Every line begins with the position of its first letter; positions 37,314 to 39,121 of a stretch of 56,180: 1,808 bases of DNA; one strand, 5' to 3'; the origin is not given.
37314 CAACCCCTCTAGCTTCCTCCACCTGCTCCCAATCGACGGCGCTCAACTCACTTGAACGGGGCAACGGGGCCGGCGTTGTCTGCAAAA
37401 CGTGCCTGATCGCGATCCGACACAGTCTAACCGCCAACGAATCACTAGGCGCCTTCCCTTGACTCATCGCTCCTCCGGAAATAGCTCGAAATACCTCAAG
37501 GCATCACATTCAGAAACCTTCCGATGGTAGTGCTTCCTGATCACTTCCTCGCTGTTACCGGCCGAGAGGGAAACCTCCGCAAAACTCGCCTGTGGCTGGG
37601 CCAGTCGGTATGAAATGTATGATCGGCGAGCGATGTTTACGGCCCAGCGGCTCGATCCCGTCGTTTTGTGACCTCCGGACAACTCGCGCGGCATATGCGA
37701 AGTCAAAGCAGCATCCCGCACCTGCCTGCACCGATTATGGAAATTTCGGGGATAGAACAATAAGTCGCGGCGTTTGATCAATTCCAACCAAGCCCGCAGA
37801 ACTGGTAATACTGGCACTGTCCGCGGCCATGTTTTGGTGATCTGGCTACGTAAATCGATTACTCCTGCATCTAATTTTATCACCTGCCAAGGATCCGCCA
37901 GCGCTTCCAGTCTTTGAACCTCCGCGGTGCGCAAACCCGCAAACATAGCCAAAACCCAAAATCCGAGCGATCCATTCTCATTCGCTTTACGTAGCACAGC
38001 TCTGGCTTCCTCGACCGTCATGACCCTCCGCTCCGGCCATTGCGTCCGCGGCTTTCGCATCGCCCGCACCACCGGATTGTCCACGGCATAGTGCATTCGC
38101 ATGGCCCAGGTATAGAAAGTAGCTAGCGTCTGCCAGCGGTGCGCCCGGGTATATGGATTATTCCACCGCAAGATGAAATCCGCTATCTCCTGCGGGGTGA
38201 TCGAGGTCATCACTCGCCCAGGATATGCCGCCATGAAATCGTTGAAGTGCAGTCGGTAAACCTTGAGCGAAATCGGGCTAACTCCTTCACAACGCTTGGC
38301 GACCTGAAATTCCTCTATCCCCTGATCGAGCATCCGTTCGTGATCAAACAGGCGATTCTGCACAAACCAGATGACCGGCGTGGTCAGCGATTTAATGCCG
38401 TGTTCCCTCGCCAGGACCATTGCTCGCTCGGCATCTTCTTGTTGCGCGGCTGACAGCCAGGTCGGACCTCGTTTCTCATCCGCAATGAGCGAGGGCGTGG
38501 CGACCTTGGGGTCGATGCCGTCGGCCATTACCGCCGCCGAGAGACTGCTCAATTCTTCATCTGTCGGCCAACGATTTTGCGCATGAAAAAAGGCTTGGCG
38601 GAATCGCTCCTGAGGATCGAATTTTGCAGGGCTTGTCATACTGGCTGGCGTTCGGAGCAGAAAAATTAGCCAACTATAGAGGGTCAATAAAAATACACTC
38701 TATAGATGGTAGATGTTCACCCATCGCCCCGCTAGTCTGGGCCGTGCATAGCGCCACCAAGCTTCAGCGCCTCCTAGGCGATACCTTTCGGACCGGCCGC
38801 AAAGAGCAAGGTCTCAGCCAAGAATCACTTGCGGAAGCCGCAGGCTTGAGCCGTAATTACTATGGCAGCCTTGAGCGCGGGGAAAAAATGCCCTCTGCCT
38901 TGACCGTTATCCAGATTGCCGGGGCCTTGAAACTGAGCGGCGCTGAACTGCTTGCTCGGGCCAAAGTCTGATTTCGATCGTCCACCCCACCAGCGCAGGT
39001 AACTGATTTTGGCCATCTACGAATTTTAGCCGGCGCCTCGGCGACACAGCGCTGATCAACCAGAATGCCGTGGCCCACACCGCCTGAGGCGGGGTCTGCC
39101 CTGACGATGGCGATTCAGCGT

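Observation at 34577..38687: Three tandem paralogous tyrosine-recombinase-like genes with substituted catalytic histidines, the last fused to a GbsR-type wHTH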

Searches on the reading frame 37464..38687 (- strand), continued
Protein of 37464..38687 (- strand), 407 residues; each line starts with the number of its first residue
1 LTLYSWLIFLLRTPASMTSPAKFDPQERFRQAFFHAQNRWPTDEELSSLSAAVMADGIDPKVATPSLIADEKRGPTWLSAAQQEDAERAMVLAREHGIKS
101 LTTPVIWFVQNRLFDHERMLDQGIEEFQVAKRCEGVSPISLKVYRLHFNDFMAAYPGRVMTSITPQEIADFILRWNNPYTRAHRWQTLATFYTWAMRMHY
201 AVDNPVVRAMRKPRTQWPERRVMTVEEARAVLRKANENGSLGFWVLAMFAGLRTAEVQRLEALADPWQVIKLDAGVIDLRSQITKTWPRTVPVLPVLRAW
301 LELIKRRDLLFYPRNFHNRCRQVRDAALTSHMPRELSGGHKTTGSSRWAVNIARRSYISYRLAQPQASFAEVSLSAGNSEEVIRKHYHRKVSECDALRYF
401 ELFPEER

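Call 62: search_protein_families(library=pfam, proteins=[P0014, P0066, P0079, P0090, P0100, P0113, P0125, P0140, P0155, P0171], max_evalue=0.01)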
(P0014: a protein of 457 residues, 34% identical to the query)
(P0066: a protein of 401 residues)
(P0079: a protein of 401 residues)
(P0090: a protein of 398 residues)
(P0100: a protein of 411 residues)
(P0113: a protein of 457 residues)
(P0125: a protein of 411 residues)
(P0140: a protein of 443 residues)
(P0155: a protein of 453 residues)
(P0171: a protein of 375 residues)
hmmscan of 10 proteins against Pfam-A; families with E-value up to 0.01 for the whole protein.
P0014 (457 aa): 2 families
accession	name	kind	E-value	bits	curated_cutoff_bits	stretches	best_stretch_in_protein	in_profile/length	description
PF00589.27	Phage_integrase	-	7.6e-11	42.5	27.1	1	300-418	34-155/172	Phage integrase family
PF13102.12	Phage_int_SAM_5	-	9.4e-05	23.1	22.3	1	167-254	5-92/98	Phage integrase SAM-like domain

P0066 (401 aa): 0 families

P0079 (401 aa): 2 families
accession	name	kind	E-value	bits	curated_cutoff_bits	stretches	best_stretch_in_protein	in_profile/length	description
PF00589.27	Phage_integrase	-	4.7e-11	43.2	27.1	1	237-373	31-168/172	Phage integrase family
PF22022.2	Phage_int_M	-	0.0033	18.1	27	1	114-203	4-95/96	Phage integrase central domain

P0090 (398 aa): 2 families
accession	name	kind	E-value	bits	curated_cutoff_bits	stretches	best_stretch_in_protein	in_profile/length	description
PF00589.27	Phage_integrase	-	2.3e-07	31.2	27.1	1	210-371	3-167/172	Phage integrase family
PF13102.12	Phage_int_SAM_5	-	0.0023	18.7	22.3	1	156-195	55-94/98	Phage integrase SAM-like domain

P0100 (411 aa): 3 families
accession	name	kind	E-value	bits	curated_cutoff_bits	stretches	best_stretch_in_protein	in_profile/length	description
PF22022.2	Phage_int_M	-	0.0009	19.9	27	1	108-201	3-89/96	Phage integrase central domain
PF13102.12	Phage_int_SAM_5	-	0.0017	19.2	22.3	1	106-200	2-91/98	Phage integrase SAM-like domain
PF13495.12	Phage_int_SAM_4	-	0.002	19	27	1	121-193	11-80/85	Phage integrase, N-terminal SAM-like domain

P0113 (457 aa): 3 families
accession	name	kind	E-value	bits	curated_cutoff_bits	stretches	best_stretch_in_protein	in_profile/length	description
PF00589.27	Phage_integrase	-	5.8e-10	39.6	27.1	1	265-394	5-138/172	Phage integrase family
PF13102.12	Phage_int_SAM_5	-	4.4e-06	27.4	22.3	1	161-243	5-92/98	Phage integrase SAM-like domain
PF02899.23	Phage_int_SAM_1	-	0.00079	20.1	22.3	1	179-236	23-82/83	Phage integrase, N-terminal SAM-like domain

P0125 (411 aa): 2 families
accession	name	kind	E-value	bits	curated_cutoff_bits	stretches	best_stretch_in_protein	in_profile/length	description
PF00589.27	Phage_integrase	-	5.5e-10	39.7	27.1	1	223-382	5-167/172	Phage integrase family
PF22022.2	Phage_int_M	-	8.2e-05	23.2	27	1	120-208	3-93/96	Phage integrase central domain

P0140 (443 aa): 1 family
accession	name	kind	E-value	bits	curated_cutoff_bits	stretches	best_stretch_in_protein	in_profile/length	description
PF00589.27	Phage_integrase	-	0.00019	21.7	27.1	1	281-333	35-84/172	Phage integrase family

P0155 (453 aa): 3 families
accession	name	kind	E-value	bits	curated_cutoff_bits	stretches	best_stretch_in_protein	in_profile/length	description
PF00589.27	Phage_integrase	-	4.8e-05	23.6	27.1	1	261-376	20-136/172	Phage integrase family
PF22022.2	Phage_int_M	-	0.00035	21.2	27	1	142-227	3-89/96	Phage integrase central domain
PF02899.23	Phage_int_SAM_1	-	0.0054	17.4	22.3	0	147-221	8-83/83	Phage integrase, N-terminal SAM-like domain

P0171 (375 aa): 2 families
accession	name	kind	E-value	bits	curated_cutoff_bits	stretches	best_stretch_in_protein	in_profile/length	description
PF00589.27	Phage_integrase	-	2.2e-09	37.8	27.1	1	225-290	12-80/172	Phage integrase family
PF18644.7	Phage_int_SAM_6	-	0.0078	16.7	27.5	0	121-188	64-130/132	Phage integrase SAM-like domain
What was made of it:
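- On Tyrosine recombinase superfamily: Clade relatives found with the trio profile pass PF00589 (call 62).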

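Call 63: fold_search(model_id=the predicted structure, library=pdb)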
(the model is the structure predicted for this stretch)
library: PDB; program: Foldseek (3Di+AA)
matches with E <= 10: 141; with E <= 0.001: 23
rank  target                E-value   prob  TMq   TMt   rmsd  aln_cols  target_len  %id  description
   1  1z1b_B                1.2e-06  1.00  0.48  0.53  12.4       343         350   13  Crystal structure of a lambda integrase dimer bound to a COC' core site (released 2005-06-28)
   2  1z19_A                2.1e-06  1.00  0.46  0.62   5.5       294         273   15  Crystal structure of a lambda integrase(75-356) dimer bound to a COC' core site (released 2005-06-28)
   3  1z1g_A                3.9e-06  1.00  0.47  0.52  17.8       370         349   14  Crystal structure of a lambda integrase tetramer bound to a Holliday junction (released 2005-06-28)
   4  5hxy_A                5.1e-06  1.00  0.32  0.43  15.0       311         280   15  Crystal structure of XerA recombinase (released 2017-02-01)
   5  5hxy_B                5.3e-06  1.00  0.32  0.43  15.2       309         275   15  Crystal structure of XerA recombinase (released 2017-02-01)
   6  5j0n_G                5.9e-06  1.00  0.48  0.54  16.7       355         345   15  Lambda excision HJ intermediate (released 2017-02-08)
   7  5hxy_C                5.9e-06  1.00  0.33  0.44  14.8       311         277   15  Crystal structure of XerA recombinase (released 2017-02-01)
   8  1p7d_A                9.7e-06  1.00  0.48  0.63   5.6       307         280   15  Crystal structure of the Lambda Integrase (residues 75-356) bound to DNA (released 2003-08-12)
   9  1z19_B                1.1e-05  1.00  0.49  0.64   5.1       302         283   14  Crystal structure of a lambda integrase(75-356) dimer bound to a COC' core site (released 2005-06-28)
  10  1z1b_A                1.2e-05  1.00  0.49  0.54  13.1       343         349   13  Crystal structure of a lambda integrase dimer bound to a COC' core site (released 2005-06-28)
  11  5j0n_E                1.4e-05  1.00  0.46  0.63   5.4       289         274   16  Lambda excision HJ intermediate (released 2017-02-08)
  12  5hxy_D                1.7e-05  1.00  0.30  0.41  16.3       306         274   17  Crystal structure of XerA recombinase (released 2017-02-01)
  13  5j0n_F                1.9e-05  1.00  0.46  0.50  17.8       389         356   15  Lambda excision HJ intermediate (released 2017-02-08)
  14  1z1g_B                3.6e-05  1.00  0.46  0.52  17.6       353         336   17  Crystal structure of a lambda integrase tetramer bound to a Holliday junction (released 2005-06-28)
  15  6en2_A                5.7e-05  1.00  0.46  0.55   7.2       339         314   14  Structure of the Tn1549 transposon Integrase (aa 82-397, R225K) in complex with a circular intermediate DNA (CI6b-DNA) (released 2018-04-04)
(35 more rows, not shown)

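Call 64: find_encoding_contigs(protein=P0019, flank=8000, max_places=3)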
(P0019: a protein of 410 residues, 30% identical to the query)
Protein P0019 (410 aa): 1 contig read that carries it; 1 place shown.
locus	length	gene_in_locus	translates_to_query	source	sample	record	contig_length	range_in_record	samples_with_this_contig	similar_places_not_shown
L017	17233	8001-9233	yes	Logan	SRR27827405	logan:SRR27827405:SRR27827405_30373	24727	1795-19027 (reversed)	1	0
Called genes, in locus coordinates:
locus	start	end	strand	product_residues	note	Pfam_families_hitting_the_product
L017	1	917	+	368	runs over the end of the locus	-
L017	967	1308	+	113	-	-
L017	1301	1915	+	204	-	-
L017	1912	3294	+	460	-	-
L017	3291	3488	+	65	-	-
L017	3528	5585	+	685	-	-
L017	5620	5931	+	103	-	-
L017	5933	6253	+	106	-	-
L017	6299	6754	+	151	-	-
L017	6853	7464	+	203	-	-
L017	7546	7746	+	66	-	-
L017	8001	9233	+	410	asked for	-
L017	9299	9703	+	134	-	-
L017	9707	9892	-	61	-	-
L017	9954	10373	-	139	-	PF01381:HTH_3 (weak)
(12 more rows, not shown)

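Call 65: find_encoding_contigs(protein=P0016, flank=8000, max_places=3)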
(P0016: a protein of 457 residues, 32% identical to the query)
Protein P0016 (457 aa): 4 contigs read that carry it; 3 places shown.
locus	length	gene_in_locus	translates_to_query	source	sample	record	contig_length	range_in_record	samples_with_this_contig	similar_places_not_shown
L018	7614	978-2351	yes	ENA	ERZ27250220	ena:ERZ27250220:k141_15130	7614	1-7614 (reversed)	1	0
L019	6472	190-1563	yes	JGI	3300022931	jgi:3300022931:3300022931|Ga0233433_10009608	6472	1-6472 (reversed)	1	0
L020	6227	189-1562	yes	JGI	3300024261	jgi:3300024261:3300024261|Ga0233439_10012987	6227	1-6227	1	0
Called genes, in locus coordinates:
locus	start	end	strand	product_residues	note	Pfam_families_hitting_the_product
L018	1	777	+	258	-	?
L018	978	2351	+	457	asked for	PF13102:Phage_int_SAM_5 (faint), PF00589:Phage_integrase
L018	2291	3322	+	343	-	-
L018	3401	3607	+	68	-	PF12728:HTH_17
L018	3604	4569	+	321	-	PF01807:Zn_ribbon_DnaG (weak)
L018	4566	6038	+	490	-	PF13148:DUF3987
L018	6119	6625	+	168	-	-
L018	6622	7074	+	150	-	-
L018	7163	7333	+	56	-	-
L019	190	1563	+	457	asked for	PF13102:Phage_int_SAM_5 (faint), PF00589:Phage_integrase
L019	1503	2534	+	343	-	-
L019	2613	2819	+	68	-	PF12728:HTH_17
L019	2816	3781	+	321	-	PF01807:Zn_ribbon_DnaG (weak)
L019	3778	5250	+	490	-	PF13148:DUF3987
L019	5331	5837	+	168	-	-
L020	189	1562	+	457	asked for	PF13102:Phage_int_SAM_5 (faint), PF00589:Phage_integrase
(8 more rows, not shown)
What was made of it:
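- That clade includes PF00589-positive proteins (call 62) and single integrases in mobile-element contexts (calls 64, 65).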

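Call 66: search_protein_families(library=phrogs, proteins=[window:37464-38687:-, P0019, P0016], max_evalue=0.001)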
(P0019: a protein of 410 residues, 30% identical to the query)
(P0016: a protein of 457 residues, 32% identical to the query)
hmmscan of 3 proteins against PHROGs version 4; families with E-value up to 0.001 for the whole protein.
window:37464-38687:- (407 aa): 2 families
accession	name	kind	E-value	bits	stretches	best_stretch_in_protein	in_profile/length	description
phrog_1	-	integration and excision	7.2e-20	72.8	1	132-363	179-407/611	integrase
phrog_216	-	integration and excision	1.6e-06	28.4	1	184-314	18-144/301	integrase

P0019 (410 aa): 2 families
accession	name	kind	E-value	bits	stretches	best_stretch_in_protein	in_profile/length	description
phrog_1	-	integration and excision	4.2e-16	60.3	1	133-401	172-440/611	integrase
phrog_216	-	integration and excision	7.2e-09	36.1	1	216-315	36-137/301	integrase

P0016 (457 aa): 2 families
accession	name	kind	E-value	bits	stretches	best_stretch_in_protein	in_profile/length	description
phrog_1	-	integration and excision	3.9e-22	80.3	1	57-405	124-408/611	integrase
phrog_216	-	integration and excision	1.1e-07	32.2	1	227-361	12-151/301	integrase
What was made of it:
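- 37464..38639 (-): g1, position-1 tyrosine recombinase with the complete clade signature R-K-N-R-N-Y. The longest ORF runs to 38687. PHROG phrog_1 integrase at 7e-20 (call 66).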

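Call 67: search_protein_families(library=padloc, proteins=[window:37464-38687:-], max_evalue=0.01)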
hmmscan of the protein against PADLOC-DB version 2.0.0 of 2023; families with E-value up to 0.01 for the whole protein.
window:37464-38687:- (407 aa): 0 families

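Call 87: search_dna_similar(query=window:37464-38639:-, collection=plasmids, mode=protein, max_evalue=0.001, max_rows=15)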
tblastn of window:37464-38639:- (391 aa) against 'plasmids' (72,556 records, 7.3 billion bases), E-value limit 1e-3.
No match.
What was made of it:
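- Tried and rejected: No match to g1 (call 87).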

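Call 88: search_dna_similar(query=window:37464-38639:-, collection=phages, mode=protein, max_evalue=0.001, max_rows=15)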
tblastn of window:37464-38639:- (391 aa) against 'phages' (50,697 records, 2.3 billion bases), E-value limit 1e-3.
Records with a match: 5; places in all: 5; records where one place covers at least 80% of the query: 0.
Best place of each record, by identity: <60% 5.
By first word of the organism name: Akkermansia 3; Bacteriophage 1; Gordonia 1.
By host as written in the record: Akkermansia muciniphila 3; - 1; Gordonia terrae 3612 1.
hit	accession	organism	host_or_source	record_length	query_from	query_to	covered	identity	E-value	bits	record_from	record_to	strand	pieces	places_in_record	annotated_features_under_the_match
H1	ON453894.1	Akkermansia phage Chambord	Akkermansia muciniphila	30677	142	376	60%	27.1%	2e-7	59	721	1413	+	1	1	integrase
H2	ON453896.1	Akkermansia phage Moulinsart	Akkermansia muciniphila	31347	142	389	63%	24.0%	2e-4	50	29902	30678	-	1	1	similar to integrase; ...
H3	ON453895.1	Akkermansia phage Chantilly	Akkermansia muciniphila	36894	135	390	65%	21.8%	2e-8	63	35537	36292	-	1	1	integrase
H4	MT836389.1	Bacteriophage sp.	human fecal samples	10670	127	274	38%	30.6%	1e-4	50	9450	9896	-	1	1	record has no annotation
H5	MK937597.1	Gordonia phage Spooky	Gordonia terrae 3612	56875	120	269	38%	27.6%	7e-4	48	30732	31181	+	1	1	42: tyrosine integrase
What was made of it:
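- The nearest relatives are integrases of mobile elements (calls 64, 65, 88).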

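Call 89: get_annotated_region(hit=H3, flank=1500)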
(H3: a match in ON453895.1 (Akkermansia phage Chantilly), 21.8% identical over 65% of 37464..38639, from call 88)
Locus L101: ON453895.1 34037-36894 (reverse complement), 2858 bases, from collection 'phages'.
description: Akkermansia phage Chantilly, complete genome.
organism: Akkermansia phage Chantilly (NCBI taxid 2951967)
taxonomy: Viruses
host: Akkermansia muciniphila; source: feces; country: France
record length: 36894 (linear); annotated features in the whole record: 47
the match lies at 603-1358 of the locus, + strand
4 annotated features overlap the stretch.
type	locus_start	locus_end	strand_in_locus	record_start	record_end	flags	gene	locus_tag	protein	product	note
CDS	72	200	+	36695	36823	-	-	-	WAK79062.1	hypothetical protein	rasttk_feature_creation_tool=/opt/patric-common/ runtime/bin/phanotate version 1.5.0; ...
CDS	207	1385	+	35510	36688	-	-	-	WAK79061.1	integrase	rasttk_feature_creation_tool=/opt/patric-common/ runtime/bin/phanotate version 1.5.0; HHpred against PHROGS v3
CDS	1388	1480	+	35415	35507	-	-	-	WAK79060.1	hypothetical protein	rasttk_feature_creation_tool=/opt/patric-common/ runtime/bin/phanotate version 1.5.0; ...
CDS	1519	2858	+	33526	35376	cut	-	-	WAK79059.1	hypothetical protein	rasttk_feature_creation_tool=/opt/patric-common/ runtime/bin/phanotate version 1.5.0; ...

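Call 90: get_annotated_region(hit=H1, flank=1500)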
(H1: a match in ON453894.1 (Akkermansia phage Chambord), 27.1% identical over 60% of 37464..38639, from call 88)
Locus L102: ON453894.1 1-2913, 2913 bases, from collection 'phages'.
description: Akkermansia phage Chambord, partial genome.
organism: Akkermansia phage Chambord (NCBI taxid 2951966)
taxonomy: Viruses
host: Akkermansia muciniphila; source: feces; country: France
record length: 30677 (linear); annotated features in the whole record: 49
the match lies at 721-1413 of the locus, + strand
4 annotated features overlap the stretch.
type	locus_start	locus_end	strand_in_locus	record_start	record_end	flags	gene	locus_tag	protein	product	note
misc_feature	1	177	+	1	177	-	-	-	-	-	similar to hypothetical protein; rasttk_feature_creation_tool=/opt/patric-common/ runtime/bin/phanotate version 1.5.0; ...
CDS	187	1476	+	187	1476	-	-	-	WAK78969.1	integrase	rasttk_feature_creation_tool=/opt/patric-common/ runtime/bin/phanotate version 1.5.0; HHpred against PHROGS v3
CDS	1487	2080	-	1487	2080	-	-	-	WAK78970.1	hypothetical protein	rasttk_feature_creation_tool=/opt/patric-common/ runtime/bin/phanotate version 1.5.0; HHpred against PHROGS v3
CDS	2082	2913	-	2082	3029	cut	-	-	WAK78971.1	hypothetical protein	rasttk_feature_creation_tool=/opt/patric-common/ runtime/bin/phanotate version 1.5.0; ...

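Call 107: find_related_loci(query=A2, collection=viral_contigs, flank=8000)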
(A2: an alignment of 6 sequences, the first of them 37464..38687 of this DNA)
Query A2 (407 aa) in viral_contigs; peptide patterns used: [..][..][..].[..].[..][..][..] (x = any residue, [..] = any of these).
7 stretches matched a pattern, but none encodes a relative of the query by tblastn (E <= 1e-3).
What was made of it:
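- No trio was found in IMG/VR or in the plasmid collection (calls 87, 107).
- Tried and rejected: No trio relative (call 107).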

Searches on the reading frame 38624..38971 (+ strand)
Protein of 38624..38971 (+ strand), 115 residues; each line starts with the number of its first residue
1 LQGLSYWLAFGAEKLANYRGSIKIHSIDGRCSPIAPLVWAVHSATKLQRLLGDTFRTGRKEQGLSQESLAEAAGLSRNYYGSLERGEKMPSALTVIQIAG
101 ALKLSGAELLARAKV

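Call 3: search_protein_families(library=pfam, proteins=[window:38624-38971:+], max_evalue=1)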
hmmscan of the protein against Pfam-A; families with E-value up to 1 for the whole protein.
window:38624-38971:+ (115 aa): 7 families
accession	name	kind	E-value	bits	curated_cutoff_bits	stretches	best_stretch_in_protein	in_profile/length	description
PF01381.28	HTH_3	-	3.5e-15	56.2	23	1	58-109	4-55/55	Helix-turn-helix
PF13560.12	HTH_31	-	2.5e-11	44.2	27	1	51-109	2-61/64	Helix-turn-helix domain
PF12844.13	HTH_19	-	7.8e-09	35.8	30.2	1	59-112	8-61/64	Helix-turn-helix domain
PF13413.12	HTH_25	-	0.022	15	24.6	1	55-105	2-58/62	Helix-turn-helix domain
PF13443.12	HTH_26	-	0.037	14.7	22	1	60-111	7-59/63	Cro/C1-type HTH DNA-binding domain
PF06085.16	Rz1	-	0.058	13.6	27.9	1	31-56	9-36/41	Lipoprotein Rz1 precursor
PF13412.12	HTH_24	-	0.11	12.6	21.9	0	60-78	14-32/48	Winged helix-turn-helix DNA-binding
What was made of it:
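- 38744..38971 (+): Divergent XRE/Cro-C1-type HTH regulator (75 aa). The GTG start is inferred from the orthologue. Pfam HTH_3 at 3.5e-15 (call 3).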

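Call 4: search_protein_families(library=ncbifam, proteins=[window:38624-38971:+], max_evalue=1)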
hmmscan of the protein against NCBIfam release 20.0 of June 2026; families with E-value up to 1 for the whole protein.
window:38624-38971:+ (115 aa): 15 families
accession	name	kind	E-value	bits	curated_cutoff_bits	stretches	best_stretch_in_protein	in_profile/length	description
NF041951.1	phage_RstR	subfamily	1.1e-10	41.8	80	1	52-112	4-64/108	RstR family transcriptional repressor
NF006015.0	PRK08154.1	subfamily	2.5e-09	36.7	204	1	44-113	24-93/314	anaerobic benzoate catabolism transcriptional regulator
TIGR03070.1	couple_hipB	subfamily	3.7e-09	36.4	71.65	1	51-102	3-54/58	type II toxin-antitoxin system Y4mF family antitoxin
NF041677.1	trans_regClgR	equivalog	6.5e-06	26.2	170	1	47-112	5-70/113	transcriptional regulator ClgR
NF046032.1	TransRegSlrRBacil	equivalog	0.00015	21.8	250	1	51-110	2-62/149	HTH-type transcriptional regulator SlrR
NF007257.0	PRK09706.1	subfamily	0.00015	21.6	101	1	49-109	4-64/135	transcriptional repressor DicA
NF007408.0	PRK09943.1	equivalog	0.0028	17.2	211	1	52-110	9-67/185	HTH-type transcriptional regulator PuuR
TIGR00270.2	TIGR00270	equivalog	0.0048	16.7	110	1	53-103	78-128/159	multiprotein bridging factor aMBF1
NF003162.0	PRK04140.1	equivalog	0.0054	15.8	263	1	52-102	128-178/317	transcriptional regulator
NF010465.0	PRK13890.1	equivalog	0.0067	16.5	96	1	60-110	15-65/121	conjugal transfer protein TrbA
NF041493.1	MobT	equivalog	0.0081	15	600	1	56-101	2-47/383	MobT family relaxase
NF038139.1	Reg_Aceta_RamB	equivalog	0.029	13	700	1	52-88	4-40/465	acetate metabolism transcriptional regulator RamB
TIGR03830.1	CxxCG_CxxCG_HTH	subfamily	0.033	14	61.8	1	47-93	62-108/127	type II TA system antitoxin MqsA family protein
NF041575.1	antitoxPezA_Strep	equivalog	0.1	12.6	290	1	51-99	2-50/158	type II toxin-antitoxin system antitoxin PezA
TIGR02147.1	Fsuc_second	paralog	0.18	11.2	50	1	53-108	16-73/272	TIGR02147 family protein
